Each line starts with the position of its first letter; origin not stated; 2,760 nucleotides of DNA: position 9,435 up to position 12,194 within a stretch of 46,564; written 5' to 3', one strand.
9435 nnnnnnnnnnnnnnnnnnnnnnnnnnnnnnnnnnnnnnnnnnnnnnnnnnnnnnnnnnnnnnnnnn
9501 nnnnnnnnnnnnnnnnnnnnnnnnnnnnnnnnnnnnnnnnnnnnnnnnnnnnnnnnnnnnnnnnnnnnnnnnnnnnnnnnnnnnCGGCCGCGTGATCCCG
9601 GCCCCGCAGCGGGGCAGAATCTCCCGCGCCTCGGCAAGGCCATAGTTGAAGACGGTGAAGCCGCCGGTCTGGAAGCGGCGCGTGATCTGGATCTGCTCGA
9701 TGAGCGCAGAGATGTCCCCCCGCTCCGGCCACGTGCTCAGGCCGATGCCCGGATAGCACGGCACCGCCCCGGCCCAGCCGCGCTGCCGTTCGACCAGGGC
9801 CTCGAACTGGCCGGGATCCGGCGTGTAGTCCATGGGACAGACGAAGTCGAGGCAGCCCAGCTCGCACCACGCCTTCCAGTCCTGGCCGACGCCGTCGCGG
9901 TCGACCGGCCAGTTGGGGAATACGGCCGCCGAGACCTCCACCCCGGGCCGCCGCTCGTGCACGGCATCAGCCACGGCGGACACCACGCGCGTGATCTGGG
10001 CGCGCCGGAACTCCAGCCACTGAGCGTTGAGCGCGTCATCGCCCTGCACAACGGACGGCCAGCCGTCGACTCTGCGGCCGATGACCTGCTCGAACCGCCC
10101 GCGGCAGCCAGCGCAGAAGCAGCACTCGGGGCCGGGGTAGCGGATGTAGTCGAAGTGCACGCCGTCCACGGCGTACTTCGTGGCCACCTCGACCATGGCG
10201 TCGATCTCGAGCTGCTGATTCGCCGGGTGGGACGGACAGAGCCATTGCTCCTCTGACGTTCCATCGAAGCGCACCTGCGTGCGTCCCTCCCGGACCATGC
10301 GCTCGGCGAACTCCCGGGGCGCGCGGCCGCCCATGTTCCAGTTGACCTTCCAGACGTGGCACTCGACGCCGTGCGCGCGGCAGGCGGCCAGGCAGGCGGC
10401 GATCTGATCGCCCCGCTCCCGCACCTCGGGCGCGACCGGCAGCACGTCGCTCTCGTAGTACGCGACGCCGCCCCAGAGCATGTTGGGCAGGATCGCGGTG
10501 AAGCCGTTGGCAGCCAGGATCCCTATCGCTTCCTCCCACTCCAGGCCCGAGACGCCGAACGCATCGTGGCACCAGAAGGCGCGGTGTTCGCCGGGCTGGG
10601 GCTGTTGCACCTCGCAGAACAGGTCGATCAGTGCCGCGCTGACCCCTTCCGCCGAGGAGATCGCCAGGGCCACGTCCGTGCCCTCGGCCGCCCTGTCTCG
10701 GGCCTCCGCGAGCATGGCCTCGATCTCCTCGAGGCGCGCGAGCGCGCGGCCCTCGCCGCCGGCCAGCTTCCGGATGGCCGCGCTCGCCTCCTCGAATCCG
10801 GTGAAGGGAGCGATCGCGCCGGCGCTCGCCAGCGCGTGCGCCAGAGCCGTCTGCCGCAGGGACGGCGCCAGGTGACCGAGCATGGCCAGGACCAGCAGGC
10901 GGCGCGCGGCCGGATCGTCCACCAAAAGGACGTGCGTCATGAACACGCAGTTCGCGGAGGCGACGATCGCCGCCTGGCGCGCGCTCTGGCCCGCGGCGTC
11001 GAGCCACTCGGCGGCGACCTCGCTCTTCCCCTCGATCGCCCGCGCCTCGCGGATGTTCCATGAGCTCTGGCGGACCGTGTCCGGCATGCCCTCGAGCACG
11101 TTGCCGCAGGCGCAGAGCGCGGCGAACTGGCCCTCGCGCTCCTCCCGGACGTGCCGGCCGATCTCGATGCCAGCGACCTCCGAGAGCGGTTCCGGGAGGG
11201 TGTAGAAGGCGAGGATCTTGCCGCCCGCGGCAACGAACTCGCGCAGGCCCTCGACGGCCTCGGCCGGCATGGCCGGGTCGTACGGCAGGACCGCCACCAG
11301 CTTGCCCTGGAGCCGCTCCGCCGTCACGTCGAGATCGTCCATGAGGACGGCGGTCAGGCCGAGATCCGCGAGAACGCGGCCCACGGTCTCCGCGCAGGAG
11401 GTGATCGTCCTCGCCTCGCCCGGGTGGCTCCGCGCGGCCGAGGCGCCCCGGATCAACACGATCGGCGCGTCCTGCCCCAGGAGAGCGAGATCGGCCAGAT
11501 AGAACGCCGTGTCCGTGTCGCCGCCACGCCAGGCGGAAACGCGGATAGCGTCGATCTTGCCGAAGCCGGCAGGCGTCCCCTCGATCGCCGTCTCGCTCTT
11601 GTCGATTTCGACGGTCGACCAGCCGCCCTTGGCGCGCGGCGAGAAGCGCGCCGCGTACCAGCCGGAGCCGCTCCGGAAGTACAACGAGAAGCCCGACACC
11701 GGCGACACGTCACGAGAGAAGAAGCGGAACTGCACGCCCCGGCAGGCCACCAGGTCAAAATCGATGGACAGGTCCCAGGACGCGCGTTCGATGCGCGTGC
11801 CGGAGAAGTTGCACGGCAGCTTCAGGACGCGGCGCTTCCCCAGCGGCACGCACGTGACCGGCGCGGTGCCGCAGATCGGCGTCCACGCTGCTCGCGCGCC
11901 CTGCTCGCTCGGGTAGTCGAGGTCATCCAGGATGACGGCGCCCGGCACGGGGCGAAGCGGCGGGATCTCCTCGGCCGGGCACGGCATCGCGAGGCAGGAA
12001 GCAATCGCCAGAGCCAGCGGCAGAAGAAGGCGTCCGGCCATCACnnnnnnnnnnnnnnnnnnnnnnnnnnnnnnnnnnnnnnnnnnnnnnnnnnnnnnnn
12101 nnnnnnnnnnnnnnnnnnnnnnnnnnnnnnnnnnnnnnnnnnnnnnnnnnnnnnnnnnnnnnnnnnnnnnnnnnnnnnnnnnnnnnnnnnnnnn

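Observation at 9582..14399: Unusual four-gene translationally coupled operon: hypothetical - hgcA - hgcB - GHL10-like secreted lipoprotein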

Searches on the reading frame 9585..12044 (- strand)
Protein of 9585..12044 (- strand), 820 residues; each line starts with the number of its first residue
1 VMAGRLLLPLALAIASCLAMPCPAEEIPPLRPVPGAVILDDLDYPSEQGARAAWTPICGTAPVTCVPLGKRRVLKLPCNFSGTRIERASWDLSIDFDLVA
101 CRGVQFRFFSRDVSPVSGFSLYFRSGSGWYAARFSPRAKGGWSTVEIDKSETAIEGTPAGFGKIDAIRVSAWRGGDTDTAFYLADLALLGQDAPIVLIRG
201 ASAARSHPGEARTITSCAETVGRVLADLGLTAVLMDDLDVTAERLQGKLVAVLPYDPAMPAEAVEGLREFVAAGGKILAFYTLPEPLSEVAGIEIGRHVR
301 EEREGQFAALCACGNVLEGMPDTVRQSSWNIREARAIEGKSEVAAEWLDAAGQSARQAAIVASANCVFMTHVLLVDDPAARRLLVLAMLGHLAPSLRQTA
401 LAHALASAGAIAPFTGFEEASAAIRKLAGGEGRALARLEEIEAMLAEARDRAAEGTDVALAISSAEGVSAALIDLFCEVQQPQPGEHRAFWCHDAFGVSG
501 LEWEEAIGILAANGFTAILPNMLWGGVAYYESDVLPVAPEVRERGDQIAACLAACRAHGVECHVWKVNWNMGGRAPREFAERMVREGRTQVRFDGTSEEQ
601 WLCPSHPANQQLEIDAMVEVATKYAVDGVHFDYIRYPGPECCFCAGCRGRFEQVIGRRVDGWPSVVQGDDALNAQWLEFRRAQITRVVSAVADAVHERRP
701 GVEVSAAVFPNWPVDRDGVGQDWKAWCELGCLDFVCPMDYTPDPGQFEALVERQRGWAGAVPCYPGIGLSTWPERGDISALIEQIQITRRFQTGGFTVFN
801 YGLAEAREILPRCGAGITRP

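Call 5: search_protein_families(library=pfam, proteins=[window:9585-12044:-], max_evalue=0.01)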
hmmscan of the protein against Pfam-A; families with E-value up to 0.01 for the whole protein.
window:9585-12044:- (820 aa): 3 families
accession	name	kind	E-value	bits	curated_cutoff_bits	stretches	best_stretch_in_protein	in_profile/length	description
PF02638.21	GHL10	-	1.5e-18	67.4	27.9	1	505-757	23-278/311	Glycosyl hydrolase-like 10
PF13200.12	DUF4015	-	3.4e-05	23.6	27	1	591-740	104-226/313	Putative glycosyl hydrolase domain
PF14871.12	GHL6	-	0.0016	19.1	35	1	520-632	21-131/132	Hypothetical glycosyl hydrolase 6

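Call 6: search_protein_families(library=ncbifam, proteins=[window:9585-12041:-], max_evalue=0.01)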
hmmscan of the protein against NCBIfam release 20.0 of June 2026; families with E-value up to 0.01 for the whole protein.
window:9585-12041:- (819 aa): 0 families

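Call 23: find_homologous_proteins(query=window:9585-12041:-, max_evalue=0.00001)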
Query window:9585-12041:- (819 aa): 184 proteins with E <= 0.00001 among 8000 candidates; the best 120 are listed.
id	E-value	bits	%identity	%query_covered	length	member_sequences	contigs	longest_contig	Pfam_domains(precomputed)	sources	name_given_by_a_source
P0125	0.0e+0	1880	100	100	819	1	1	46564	PF02638.22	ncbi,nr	ncbi:MAG: family 10 glycosylhydrolase [Planctomycetes bacterium]|nr:family 10 glycosylhydrolase [Pla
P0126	0.0e+0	1477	80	100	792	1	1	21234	PF02638.22,PF13200.13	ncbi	-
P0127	0.0e+0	1079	59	99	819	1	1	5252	PF02638.22,PF22369.3,PF13200.13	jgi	jgi:uncharacterized lipoprotein YddW (UPF0748 family)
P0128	0.0e+0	1068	49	97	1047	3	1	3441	PF02638.22,PF13200.13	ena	-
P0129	0.0e+0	1058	58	95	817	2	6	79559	PF02638.22,PF13200.13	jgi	jgi:uncharacterized lipoprotein YddW (UPF0748 family)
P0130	0.0e+0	1052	57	100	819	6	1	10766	PF02638.22,PF13200.13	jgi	-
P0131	0.0e+0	1033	55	99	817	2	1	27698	PF02638.22,PF13200.13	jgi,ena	-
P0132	0.0e+0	1018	55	99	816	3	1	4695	PF02638.22,PF13200.13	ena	-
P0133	2.3e-297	1007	56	97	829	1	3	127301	PF02638.22,PF13200.13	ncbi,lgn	-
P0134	3.0e-297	1007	56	97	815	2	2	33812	PF02638.22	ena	-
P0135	3.3e-297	1006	54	99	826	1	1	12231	PF02638.22,PF13200.13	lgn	-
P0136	2.3e-296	1004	55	96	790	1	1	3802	PF02638.22,PF13200.13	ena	-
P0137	4.0e-296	1003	56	96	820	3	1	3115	PF02638.22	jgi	-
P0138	2.0e-294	997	56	95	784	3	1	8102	PF02638.22,PF13200.13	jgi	jgi:uncharacterized lipoprotein YddW (UPF0748 family)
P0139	6.2e-291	986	54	95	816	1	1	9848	PF02638.22,PF13200.13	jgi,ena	-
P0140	1.7e-289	981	55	99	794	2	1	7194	PF02638.22,PF13200.13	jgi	-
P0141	6.1e-289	979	54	99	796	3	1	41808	PF02638.22,PF13200.13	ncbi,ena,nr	ncbi:MAG TPA: family 10 glycosylhydrolase [Planctomycetota bacterium]|nr:family 10 glycosylhydrolase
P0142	1.0e-287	975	52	99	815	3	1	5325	PF02638.22,PF13200.13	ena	-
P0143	2.7e-286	970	54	99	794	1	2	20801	PF02638.22,PF13200.13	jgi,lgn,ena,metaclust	metaclust:\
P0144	2.9e-286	970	54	95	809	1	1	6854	PF02638.22,PF13200.13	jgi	jgi:uncharacterized lipoprotein YddW (UPF0748 family)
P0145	7.4e-286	969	54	95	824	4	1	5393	PF02638.22,PF13200.13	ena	-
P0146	1.5e-285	968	53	98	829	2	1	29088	PF02638.22,PF13200.13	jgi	-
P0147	7.6e-285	966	58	90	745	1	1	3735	PF02638.22,PF13200.13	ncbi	ncbi:MAG: glycoside hydrolase family 10 protein, partial [Planctomycetota bacterium]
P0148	4.9e-284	963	53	99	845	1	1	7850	PF02638.22,PF13200.13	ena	-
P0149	1.3e-283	961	52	99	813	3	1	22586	PF02638.22,PF13200.13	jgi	-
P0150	1.7e-283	961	54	96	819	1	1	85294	PF02638.22,PF13200.13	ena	-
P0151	2.0e-282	958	53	99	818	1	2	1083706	PF02638.22,PF13200.13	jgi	jgi:uncharacterized lipoprotein YddW (UPF0748 family)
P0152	1.1e-281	955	52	100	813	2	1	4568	PF02638.22,PF13200.13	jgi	-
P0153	1.3e-281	955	56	94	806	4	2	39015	PF02638.22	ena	-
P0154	2.8e-281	954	52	98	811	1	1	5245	PF02638.22,PF13200.13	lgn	-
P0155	6.0e-281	953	52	100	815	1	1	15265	PF02638.22,PF13200.13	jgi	jgi:uncharacterized lipoprotein YddW (UPF0748 family)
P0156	8.6e-281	952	52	99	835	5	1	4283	PF02638.22,PF13200.13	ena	-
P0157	9.7e-281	952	55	92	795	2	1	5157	PF02638.22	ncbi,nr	ncbi:MAG TPA: family 10 glycosylhydrolase, partial [Phycisphaerae bacterium]|nr:family 10 glycosylhy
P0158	1.2e-280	952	51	99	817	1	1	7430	PF02638.22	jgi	jgi:uncharacterized lipoprotein YddW (UPF0748 family)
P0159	1.4e-280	951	54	96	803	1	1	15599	PF02638.22,PF13200.13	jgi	jgi:uncharacterized lipoprotein YddW (UPF0748 family)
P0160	7.5e-280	949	50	99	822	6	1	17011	PF02638.22,PF13200.13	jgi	-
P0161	1.1e-279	948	52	98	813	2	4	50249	PF02638.22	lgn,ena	-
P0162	5.7e-279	946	51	100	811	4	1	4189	PF02638.22,PF13200.13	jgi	-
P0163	6.0e-279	946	51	97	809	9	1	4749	PF02638.22,PF13200.13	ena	-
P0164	9.1e-279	945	53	96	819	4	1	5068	PF02638.22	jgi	-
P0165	9.7e-279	945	50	99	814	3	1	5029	PF02638.22,PF13200.13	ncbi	-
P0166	1.3e-278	945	50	100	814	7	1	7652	PF02638.22,PF13200.13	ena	-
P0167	2.1e-278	944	54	95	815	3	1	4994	PF02638.22,PF13200.13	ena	-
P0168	4.4e-278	943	50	100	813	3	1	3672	PF02638.22,PF13200.13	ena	-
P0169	5.3e-278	943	51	99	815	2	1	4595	PF02638.22,PF13200.13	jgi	jgi:uncharacterized lipoprotein YddW (UPF0748 family)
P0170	1.2e-277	942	52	98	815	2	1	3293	PF02638.22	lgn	-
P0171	1.8e-277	941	50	99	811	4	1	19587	PF02638.22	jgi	jgi:uncharacterized lipoprotein YddW (UPF0748 family)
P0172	1.9e-277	941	51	97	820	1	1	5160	PF02638.22,PF13200.13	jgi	jgi:uncharacterized lipoprotein YddW (UPF0748 family)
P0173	3.4e-277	940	50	99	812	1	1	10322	PF02638.22,PF13200.13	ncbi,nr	ncbi:MAG: family 10 glycosylhydrolase [Sedimentisphaerales bacterium]|nr:family 10 glycosylhydrolase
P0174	5.6e-277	940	51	97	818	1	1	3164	PF02638.22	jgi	-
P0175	1.1e-276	939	52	100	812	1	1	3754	PF02638.22,PF13200.13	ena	-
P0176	1.7e-276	938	53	96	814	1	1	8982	PF02638.22,PF13200.13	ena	-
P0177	6.2e-276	936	53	98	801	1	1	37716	PF02638.22,PF13200.13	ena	-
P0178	8.6e-276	936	54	97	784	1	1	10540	PF02638.22,PF13200.13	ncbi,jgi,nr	ncbi:MAG: hypothetical protein FJ291_22835 [Planctomycetes bacterium]|nr:hypothetical protein [Planc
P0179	1.9e-275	934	55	94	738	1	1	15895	PF02638.22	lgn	-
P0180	4.0e-275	933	52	94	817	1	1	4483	PF02638.22,PF13200.13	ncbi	-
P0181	6.3e-275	933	52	95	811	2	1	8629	PF02638.22,PF13200.13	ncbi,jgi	-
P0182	6.5e-275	933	50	100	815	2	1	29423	PF02638.22,PF13200.13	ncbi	-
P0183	7.9e-275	932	50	98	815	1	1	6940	PF02638.22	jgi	jgi:uncharacterized lipoprotein YddW (UPF0748 family)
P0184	1.3e-274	932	51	95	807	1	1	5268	PF02638.22,PF13200.13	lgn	-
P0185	1.4e-274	932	50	98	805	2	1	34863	PF02638.22,PF13200.13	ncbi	-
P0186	2.3e-274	931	50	99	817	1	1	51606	PF02638.22,PF13200.13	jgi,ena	-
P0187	7.9e-274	929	50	100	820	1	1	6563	PF02638.22,PF13200.13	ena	-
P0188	2.0e-273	928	51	100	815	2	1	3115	PF02638.22,PF13200.13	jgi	-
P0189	3.1e-273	927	52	95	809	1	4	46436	PF02638.22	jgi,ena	-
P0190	3.1e-273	927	53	95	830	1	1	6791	PF02638.22,PF13200.13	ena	-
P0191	5.8e-273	926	52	95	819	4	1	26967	PF02638.22,PF13200.13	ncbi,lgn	-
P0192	6.4e-273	926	54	93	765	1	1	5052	PF02638.22,PF13200.13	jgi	-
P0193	7.0e-273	926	53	97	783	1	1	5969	PF02638.22,PF13200.13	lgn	-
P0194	7.2e-273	926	52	93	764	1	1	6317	PF02638.22,PF13200.13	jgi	-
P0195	1.3e-272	925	53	97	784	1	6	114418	PF02638.22,PF13200.13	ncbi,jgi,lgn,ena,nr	ncbi:MAG TPA: family 10 glycosylhydrolase [Planctomycetota bacterium]|nr:family 10 glycosylhydrolase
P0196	2.4e-272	924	50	100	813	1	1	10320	PF02638.22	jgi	-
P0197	4.7e-272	923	50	99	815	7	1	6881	PF02638.22,PF13200.13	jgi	-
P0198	7.5e-272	923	50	99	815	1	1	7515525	PF02638.22,PF13200.13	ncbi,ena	-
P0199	8.8e-272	922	49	99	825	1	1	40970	PF02638.22,PF13200.13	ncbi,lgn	-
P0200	8.8e-271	919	50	100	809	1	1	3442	PF02638.22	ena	-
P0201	1.2e-270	919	50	99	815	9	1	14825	PF02638.22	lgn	-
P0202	3.0e-270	917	52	97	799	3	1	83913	PF02638.22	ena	-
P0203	3.2e-270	917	52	97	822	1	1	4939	PF02638.22,PF13200.13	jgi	jgi:uncharacterized lipoprotein YddW (UPF0748 family)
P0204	9.2e-270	916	50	99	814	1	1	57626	PF02638.22,PF13200.13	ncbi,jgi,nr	ncbi:MAG: family 10 glycosylhydrolase [Planctomycetes bacterium]|jgi:uncharacterized lipoprotein Ydd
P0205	3.6e-269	914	54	95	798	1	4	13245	PF02638.22,PF13200.13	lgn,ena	-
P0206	4.5e-269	913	50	98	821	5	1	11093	PF02638.22,PF13200.13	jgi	jgi:uncharacterized lipoprotein YddW (UPF0748 family)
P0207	4.8e-269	913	52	100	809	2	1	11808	PF02638.22,PF13200.13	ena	-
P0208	1.2e-268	912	51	97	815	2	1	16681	PF02638.22,PF13200.13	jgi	jgi:uncharacterized lipoprotein YddW (UPF0748 family)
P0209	5.1e-268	910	48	100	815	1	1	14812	PF02638.22,PF13200.13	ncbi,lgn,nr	ncbi:MAG: family 10 glycosylhydrolase [Sedimentisphaerales bacterium]|nr:family 10 glycosylhydrolase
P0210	5.9e-268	910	52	94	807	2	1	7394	PF02638.22,PF13200.13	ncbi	-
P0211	7.1e-268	909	51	99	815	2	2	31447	PF02638.22,PF13200.13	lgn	-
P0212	9.3e-268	909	51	95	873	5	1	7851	PF02638.22,PF13200.13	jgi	-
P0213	2.6e-267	908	51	100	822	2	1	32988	PF02638.22,PF13200.13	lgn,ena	-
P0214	3.0e-267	907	51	97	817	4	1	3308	PF02638.22,PF13200.13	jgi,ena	-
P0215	3.2e-267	907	51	96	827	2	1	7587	PF02638.22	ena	-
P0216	4.6e-267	907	50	97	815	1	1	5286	PF02638.22,PF13200.13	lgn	-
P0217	2.0e-266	905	49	97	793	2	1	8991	PF02638.22,PF13200.13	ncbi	ncbi:MAG: family 10 glycosylhydrolase, partial [Phycisphaerales bacterium]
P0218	2.2e-266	904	52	95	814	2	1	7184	PF02638.22,PF13200.13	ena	-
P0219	1.4e-265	902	51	96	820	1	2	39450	PF02638.22,PF13200.13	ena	-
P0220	1.2e-264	899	52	94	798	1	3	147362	PF02638.22,PF13200.13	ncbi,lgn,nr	ncbi:MAG: family 10 glycosylhydrolase [Phycisphaerae bacterium]|nr:family 10 glycosylhydrolase [Phyc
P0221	3.7e-264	897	51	100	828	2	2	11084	PF02638.22,PF13200.13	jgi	-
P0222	5.2e-264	897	52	97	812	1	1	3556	PF02638.22,PF13200.13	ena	-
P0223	9.0e-264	896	51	96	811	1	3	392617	PF02638.22,PF13200.13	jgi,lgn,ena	-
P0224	1.7e-263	895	51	100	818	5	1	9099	PF02638.22,PF13200.13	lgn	-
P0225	9.1e-263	893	52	95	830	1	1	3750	PF02638.22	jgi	-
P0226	1.3e-260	885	50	96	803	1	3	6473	PF02638.22,PF13200.13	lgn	-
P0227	3.7e-260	884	50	96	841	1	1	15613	PF02638.22,PF13200.13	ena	-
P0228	5.3e-260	883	51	95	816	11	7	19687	PF02638.22,PF13200.13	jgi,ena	-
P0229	9.8e-260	882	49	97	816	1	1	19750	PF14871.13,PF02638.22,PF13200.13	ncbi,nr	ncbi:MAG: family 10 glycosylhydrolase [Candidatus Sumerlaeota bacterium]|nr:family 10 glycosylhydrol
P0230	6.7e-257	873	51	95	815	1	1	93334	PF02638.22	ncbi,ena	-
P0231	1.6e-256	872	50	95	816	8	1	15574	PF02638.22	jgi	-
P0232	1.0e-255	869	51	93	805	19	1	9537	PF02638.22,PF13200.13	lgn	-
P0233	1.6e-254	865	50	96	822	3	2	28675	PF02638.22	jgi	-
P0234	1.8e-254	865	51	93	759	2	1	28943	PF02638.22,PF13200.13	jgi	-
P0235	3.2e-254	864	50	97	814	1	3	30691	PF02638.22,PF13200.13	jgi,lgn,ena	-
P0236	4.6e-254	864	50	94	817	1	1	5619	PF02638.22,PF13200.13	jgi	-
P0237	9.5e-254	863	51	95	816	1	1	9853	PF02638.22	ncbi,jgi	ncbi:MAG: glycoside hydrolase family 10 protein [Planctomycetota bacterium]|jgi:uncharacterized lipo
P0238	1.2e-253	862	50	96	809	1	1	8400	PF02638.22,PF13200.13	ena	-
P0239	1.4e-253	862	50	99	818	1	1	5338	PF02638.22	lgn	-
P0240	2.3e-253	861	49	100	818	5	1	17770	PF02638.22,PF13200.13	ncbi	-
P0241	1.5e-252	859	51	95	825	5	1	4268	PF02638.22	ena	-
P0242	2.1e-251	855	50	99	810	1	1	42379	PF02638.22,PF13200.13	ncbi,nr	ncbi:MAG: family 10 glycosylhydrolase [Verrucomicrobia bacterium]|nr:family 10 glycosylhydrolase [Ve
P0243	2.1e-250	852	50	94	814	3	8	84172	PF02638.22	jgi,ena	-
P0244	4.0e-250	851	51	95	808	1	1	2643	PF02638.22,PF13200.13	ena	-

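Call 26: find_encoding_contigs(protein=P0129, flank=8000, max_places=2)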
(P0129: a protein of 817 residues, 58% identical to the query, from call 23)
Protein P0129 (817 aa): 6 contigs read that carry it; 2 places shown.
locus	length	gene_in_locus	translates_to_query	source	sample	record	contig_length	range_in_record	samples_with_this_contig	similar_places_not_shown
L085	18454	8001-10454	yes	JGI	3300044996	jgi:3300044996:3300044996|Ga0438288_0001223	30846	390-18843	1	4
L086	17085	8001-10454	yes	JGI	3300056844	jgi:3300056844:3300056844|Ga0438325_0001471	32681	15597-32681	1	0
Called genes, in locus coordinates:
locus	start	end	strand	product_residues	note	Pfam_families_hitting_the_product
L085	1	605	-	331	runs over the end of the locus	?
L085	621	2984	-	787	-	PF02687:FtsX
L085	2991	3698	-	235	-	PF00005:ABC_tran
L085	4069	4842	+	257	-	PF06439:3keto-disac_hyd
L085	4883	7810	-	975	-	PF17132:Glyco_hydro_106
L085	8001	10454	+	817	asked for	PF02638:GHL10, PF13200:DUF4015 (weak)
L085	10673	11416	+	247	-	PF04909:Amidohydro_2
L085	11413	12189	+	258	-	PF04909:Amidohydro_2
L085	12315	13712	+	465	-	PF01120:Alpha_L_fucos, PF00754:F5_F8_type_C (weak)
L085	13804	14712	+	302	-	PF00149:Metallophos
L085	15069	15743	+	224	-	PF05685:Uma2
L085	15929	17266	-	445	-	PF05048:NosD (faint), PF13229:Beta_helix (faint)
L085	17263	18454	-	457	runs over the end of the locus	PF01541:GIY-YIG (weak), PF27096:UvrC_M, PF02151:UVR, PF08459:UvrC_RNaseH_dom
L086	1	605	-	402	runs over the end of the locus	PF25917:BSH_RND (faint), PF25967:RND-MFP_C (weak), PF25989:YknX_C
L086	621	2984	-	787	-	PF02687:FtsX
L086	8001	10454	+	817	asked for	PF02638:GHL10, PF13200:DUF4015 (weak)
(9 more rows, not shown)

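Call 27: find_encoding_contigs(protein=P0127, flank=8000, max_places=2)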
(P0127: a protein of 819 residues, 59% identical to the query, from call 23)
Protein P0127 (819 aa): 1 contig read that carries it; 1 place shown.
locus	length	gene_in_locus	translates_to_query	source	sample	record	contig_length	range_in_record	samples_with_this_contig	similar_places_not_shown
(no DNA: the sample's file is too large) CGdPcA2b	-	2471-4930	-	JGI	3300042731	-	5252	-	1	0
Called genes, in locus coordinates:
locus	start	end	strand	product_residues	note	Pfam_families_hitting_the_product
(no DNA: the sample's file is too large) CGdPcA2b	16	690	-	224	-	PF00072:Response_reg, PF00486:Trans_reg_C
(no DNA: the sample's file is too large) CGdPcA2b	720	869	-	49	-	-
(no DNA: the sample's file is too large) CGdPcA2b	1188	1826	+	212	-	PF07603:Lcl_C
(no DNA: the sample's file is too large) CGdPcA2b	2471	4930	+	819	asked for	PF22369:GLMA_2nd (weak), PF02638:GHL10, PF13200:DUF4015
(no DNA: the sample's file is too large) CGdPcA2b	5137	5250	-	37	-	?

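Call 28: find_encoding_contigs(protein=P0133, flank=8000, max_places=2)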
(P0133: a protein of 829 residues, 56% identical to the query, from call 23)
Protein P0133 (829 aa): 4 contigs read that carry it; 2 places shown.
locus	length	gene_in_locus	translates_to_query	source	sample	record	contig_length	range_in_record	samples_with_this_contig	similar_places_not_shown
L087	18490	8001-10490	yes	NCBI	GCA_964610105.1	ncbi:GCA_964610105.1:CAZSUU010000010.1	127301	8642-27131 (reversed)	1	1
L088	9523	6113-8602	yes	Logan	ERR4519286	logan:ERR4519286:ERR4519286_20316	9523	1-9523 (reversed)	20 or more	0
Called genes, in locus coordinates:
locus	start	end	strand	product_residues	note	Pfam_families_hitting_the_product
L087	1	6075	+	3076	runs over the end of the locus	PF05048:NosD, PF13229:Beta_helix, PF05048:NosD, PF13229:Beta_helix, PF13229:Beta_helix, PF05048:NosD, PF13229:Beta_helix, PF13229:Beta_helix, +2 more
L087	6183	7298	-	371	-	-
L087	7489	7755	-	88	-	PF01850:PIN (weak)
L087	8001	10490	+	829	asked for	PF02638:GHL10, PF13200:DUF4015 (weak)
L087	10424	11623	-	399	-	-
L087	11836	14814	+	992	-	PF14312:FG-GAP_2, PF13884:Peptidase_S74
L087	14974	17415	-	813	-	PF13472:Lipase_GDSL_2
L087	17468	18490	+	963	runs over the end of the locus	-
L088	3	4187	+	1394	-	?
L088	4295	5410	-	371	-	-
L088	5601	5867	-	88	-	PF01850:PIN (weak)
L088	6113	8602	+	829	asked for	PF02638:GHL10, PF13200:DUF4015 (weak)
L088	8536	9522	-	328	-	?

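Call 77: search_solved_structures(query=window:9585-12041:-, max_evalue=0.01)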
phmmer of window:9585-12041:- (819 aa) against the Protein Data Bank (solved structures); distinct sequences matched with E-value up to 0.01: 1.
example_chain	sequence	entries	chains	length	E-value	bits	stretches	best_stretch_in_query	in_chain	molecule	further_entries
5oq2_A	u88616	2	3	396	0.0022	19.5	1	599-742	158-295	Cwp19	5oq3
